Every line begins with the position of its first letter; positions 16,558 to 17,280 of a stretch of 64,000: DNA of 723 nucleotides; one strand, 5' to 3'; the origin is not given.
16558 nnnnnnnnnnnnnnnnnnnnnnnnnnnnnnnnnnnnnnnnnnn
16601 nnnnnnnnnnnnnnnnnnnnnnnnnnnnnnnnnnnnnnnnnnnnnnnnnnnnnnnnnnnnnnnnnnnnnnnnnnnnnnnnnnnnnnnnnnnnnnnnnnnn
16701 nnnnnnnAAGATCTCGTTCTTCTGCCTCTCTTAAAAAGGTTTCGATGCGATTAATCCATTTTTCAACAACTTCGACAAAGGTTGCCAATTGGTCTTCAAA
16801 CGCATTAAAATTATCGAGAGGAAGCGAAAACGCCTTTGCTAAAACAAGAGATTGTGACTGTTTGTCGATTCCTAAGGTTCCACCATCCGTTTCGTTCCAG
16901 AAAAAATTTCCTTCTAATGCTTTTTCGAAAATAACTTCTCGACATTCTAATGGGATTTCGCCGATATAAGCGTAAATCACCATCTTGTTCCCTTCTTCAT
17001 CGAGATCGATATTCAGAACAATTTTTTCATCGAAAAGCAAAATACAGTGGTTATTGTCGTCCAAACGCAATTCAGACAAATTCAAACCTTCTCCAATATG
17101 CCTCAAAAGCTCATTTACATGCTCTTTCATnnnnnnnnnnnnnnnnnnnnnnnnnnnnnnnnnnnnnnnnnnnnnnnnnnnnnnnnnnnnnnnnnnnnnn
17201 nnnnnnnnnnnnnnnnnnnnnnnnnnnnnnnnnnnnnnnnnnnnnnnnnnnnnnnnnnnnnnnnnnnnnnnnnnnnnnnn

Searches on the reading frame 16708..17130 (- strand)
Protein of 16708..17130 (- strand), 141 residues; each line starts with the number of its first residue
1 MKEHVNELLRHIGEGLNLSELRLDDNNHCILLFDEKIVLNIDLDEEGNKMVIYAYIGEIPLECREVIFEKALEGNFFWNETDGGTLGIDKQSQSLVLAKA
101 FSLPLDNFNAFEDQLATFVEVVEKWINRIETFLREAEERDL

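Call 3: search_protein_families(library=pfam, proteins=[window:16708-17130:-], max_evalue=10)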
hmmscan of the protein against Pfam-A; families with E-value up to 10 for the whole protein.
window:16708-17130:- (141 aa): 2 families
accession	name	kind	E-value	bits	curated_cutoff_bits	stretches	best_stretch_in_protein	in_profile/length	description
PF05932.18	CesT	-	5.9e-24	84.9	22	1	8-125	2-118/119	Tir chaperone protein (CesT) family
PF11693.13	DUF2990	-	0.079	13.5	21.1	1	100-136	7-45/63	Protein of unknown function (DUF2990)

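Call 4: search_protein_families(library=ncbifam, proteins=[window:16708-17130:-], max_evalue=10)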
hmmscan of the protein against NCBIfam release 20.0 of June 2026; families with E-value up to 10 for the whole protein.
window:16708-17130:- (141 aa): 3 families
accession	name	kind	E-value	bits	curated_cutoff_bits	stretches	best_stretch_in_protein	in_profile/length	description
NF011857.0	PRK15329.1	equivalog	2.3e-14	53.3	99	1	2-131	2-127/138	chaperone SicP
NF047604.1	LIC14007_fam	equivalog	0.092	12.9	140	1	103-139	65-103/110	LIC14007 family protein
NF047562.1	LIC_14007_fam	domain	0.094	12.8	130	1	103-139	65-103/113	LIC_14007 family protein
